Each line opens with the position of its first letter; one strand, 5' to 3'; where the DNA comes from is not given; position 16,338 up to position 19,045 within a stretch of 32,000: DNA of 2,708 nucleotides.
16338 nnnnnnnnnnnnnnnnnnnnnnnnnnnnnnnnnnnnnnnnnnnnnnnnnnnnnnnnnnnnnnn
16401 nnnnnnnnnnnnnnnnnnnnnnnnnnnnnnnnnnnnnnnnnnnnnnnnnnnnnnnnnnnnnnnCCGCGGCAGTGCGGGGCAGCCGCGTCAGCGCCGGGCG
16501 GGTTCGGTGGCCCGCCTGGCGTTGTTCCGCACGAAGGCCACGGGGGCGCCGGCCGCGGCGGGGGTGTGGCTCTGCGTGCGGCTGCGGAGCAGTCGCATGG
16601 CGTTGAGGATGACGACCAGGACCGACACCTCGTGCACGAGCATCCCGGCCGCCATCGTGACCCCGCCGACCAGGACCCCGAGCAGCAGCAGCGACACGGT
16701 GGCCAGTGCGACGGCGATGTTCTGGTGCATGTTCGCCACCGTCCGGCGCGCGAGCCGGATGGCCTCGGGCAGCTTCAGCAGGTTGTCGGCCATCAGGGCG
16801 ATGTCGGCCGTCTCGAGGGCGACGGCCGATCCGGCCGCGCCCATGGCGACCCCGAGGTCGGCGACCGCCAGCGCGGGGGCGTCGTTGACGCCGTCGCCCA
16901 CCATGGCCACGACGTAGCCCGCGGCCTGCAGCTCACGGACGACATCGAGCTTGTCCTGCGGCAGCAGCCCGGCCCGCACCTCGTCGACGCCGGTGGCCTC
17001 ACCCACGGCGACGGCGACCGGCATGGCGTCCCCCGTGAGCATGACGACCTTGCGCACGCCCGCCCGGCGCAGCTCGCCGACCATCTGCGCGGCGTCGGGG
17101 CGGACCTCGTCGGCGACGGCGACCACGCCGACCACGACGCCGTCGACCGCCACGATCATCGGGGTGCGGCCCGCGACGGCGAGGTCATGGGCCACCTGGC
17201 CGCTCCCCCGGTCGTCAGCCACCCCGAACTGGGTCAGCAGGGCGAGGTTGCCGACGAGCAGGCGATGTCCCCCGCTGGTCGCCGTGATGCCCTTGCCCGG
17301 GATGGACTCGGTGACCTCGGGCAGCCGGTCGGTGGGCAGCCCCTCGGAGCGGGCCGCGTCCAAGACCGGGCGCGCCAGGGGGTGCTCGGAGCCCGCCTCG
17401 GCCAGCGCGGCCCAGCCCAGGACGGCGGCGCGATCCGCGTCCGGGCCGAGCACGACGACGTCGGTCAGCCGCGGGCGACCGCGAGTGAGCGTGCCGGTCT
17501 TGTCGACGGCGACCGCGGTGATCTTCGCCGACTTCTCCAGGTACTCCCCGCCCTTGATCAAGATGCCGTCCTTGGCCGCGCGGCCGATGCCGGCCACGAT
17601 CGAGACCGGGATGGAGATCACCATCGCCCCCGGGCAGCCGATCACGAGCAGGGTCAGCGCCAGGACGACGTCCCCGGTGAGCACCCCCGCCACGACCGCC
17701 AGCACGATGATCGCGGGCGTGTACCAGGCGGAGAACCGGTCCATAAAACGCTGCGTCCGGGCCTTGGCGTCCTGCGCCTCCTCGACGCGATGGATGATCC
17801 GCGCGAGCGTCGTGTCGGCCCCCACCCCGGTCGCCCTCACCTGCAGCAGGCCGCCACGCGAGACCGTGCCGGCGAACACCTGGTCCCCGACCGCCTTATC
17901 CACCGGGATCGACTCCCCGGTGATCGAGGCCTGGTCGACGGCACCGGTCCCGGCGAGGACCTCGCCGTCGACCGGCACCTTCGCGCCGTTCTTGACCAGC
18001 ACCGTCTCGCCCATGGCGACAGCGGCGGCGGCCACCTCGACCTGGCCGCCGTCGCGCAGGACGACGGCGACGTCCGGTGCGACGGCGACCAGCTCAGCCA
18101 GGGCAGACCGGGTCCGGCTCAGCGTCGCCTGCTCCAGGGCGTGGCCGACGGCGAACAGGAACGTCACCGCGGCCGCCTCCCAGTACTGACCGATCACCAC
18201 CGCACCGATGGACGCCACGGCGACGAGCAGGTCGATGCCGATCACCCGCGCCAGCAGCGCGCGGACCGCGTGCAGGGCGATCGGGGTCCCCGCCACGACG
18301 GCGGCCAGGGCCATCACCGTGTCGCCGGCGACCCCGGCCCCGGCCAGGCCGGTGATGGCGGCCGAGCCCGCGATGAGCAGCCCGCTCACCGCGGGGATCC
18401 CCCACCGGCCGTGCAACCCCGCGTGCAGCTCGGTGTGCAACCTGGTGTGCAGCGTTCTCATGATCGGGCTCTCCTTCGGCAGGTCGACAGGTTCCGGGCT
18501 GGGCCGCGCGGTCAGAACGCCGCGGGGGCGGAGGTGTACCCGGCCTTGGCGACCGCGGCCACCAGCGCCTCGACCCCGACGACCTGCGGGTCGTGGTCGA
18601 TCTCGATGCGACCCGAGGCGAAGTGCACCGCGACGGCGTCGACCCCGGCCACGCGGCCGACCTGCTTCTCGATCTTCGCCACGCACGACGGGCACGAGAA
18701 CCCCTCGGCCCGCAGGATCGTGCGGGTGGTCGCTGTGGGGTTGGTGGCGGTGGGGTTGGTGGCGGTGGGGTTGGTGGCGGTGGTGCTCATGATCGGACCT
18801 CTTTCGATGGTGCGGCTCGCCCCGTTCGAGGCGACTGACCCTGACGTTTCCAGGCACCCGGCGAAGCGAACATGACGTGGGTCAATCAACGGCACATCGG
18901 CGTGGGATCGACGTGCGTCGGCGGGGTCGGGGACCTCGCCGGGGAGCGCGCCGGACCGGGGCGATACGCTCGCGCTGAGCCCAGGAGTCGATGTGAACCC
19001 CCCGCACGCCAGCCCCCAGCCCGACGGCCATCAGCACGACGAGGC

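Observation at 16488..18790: The HMA chaperone plus P1B-ATPase pair has a non-canonical CPG motif and an (xLHx)4 His ladder, embedded among cuproenzyme genes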

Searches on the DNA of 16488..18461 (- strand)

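Call 107: search_rna_families(source=L019, start=8700, end=10050, threshold=evalue, max_evalue=0.01)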
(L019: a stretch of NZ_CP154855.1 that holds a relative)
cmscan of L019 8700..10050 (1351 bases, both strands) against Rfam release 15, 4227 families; matches with E-value up to 0.01: 0.
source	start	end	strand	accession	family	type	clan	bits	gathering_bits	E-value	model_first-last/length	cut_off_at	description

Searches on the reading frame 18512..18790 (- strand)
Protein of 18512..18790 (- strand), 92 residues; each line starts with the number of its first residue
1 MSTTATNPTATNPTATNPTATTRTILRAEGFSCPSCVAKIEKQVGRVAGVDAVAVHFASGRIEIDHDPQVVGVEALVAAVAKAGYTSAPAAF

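Call 62: search_solved_structures(query=window:18512-18790:-, max_evalue=0.001)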
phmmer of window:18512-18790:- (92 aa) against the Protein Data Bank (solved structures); distinct sequences matched with E-value up to 0.001: 40.
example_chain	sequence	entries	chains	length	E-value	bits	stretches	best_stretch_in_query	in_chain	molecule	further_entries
7xuk_A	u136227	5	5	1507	2.7e-44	152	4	8-85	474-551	Copper-transporting ATPase 2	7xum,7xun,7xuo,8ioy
7si3_A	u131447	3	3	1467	1.7e-29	105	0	26-87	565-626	P-type Cu(+) transporter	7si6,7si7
1p6t_A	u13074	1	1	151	2.2e-16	63.2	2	23-86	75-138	Potential copper-transporting ATPase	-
2rop_A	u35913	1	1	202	3.3e-16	62.6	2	17-87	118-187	Copper-transporting ATPase 2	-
2ew9_A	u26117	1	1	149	7.2e-16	61.5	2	22-86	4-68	Copper-transporting ATPase 2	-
2rml_A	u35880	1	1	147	9.8e-16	61.1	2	23-86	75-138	Copper-transporting P-type ATPase copA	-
8q73_A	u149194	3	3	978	1.1e-13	54.6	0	26-86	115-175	Copper-transporting ATPase HMA4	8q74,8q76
1k0v_A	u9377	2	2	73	4.1e-09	40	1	25-88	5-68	CopZ | similar to mercuric transport protein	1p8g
2qif_A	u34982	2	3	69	4.6e-09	39.9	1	25-87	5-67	Copper chaperone copZ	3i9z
2l3m_A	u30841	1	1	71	1.3e-08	38.4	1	22-86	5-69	Copper-ion-binding protein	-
8q75_A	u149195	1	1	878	4.8e-08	36.6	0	26-86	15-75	Copper-transporting ATPase HMA4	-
6a71_A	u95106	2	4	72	1.3e-07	35.3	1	23-87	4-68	ATP7B protein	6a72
1jww_A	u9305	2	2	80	2.7e-07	34.2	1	26-86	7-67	Potential copper-transporting ATPase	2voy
1kqk_A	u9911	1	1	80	2.8e-07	34.2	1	26-86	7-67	POTENTIAL COPPER-TRANSPORTING ATPASE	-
2ofg_X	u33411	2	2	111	3.6e-07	33.8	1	25-88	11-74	Zinc-transporting ATPase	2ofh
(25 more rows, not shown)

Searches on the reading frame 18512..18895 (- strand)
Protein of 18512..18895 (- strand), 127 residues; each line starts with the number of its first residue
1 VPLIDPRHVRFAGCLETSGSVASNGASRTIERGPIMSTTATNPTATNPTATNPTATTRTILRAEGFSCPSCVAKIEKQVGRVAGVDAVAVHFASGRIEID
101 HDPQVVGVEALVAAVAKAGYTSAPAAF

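Call 6: search_protein_families(library=pfam, proteins=[window:18512-18895:-], max_evalue=0.01)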
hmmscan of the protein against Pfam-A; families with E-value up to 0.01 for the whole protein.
window:18512-18895:- (127 aa): 1 family
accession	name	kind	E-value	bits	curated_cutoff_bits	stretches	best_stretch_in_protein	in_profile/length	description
PF00403.32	HMA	-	9.3e-13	48.8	24.8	1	61-121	2-62/62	Heavy-metal-associated domain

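Call 7: search_protein_families(library=ncbifam, proteins=[window:18512-18895:-], max_evalue=0.001)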
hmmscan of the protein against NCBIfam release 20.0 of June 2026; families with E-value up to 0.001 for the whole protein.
window:18512-18895:- (127 aa): 13 families
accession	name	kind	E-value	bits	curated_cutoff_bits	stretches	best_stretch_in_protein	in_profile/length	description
NF033795.1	chaper_CopZ_Bs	exception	2.9e-13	49.8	91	1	59-121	2-64/66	copper chaperone CopZ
TIGR00003.1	TIGR00003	subfamily_domain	3.5e-12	46.4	62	1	61-121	4-64/66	copper ion binding protein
NF041115.1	UxxU_metal_bind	equivalog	3.7e-12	46.2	95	1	56-122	3-69/74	metal-binding (seleno)protein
NF033794.2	chaper_CopZ_Eh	exception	1.4e-11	44.3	95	1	61-123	4-66/68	copper chaperone CopZ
NF047957.1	CopZ_AFE_1862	equivalog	4.2e-10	39.9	85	1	61-121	3-60/62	CopZ family metallochaperone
NF008262.1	PRK11033.1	equivalog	5.4e-09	35.1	1005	1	38-121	22-103/731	zinc/cadmium/mercury/lead-transporting ATPase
NF033556.1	MerTP_fusion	equivalog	1.2e-08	34.8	180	1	38-121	101-184/186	mercuric transport protein MerTP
NF010311.1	PRK13748.1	subfamily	1.6e-08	33.9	600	1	60-123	2-64/560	mercury(II) reductase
NF033781.1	chaper_CopP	exception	1.9e-08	34.3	112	1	60-121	3-63/65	copper-binding metallochaperone CopP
NF033775.1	P_type_ZntA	exception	4.7e-08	31.8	1240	1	40-121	31-110/732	Zn(II)/Cd(II)/Pb(II) translocating P-type ATPase ZntA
NF045683.1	MerT_CopZ_Se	exception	1.6e-07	31.1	375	1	47-123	152-228/235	MerT/CopZ fusion-like heavy metal transport selenoprotein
TIGR02052.1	MerP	equivalog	4.3e-07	30.3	92.55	1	47-123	12-89/92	mercury resistance system periplasmic binding protein MerP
NF007952.0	PRK10671.1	equivalog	7.5e-07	27.7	1316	1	35-122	82-165/838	copper-exporting P-type ATPase CopA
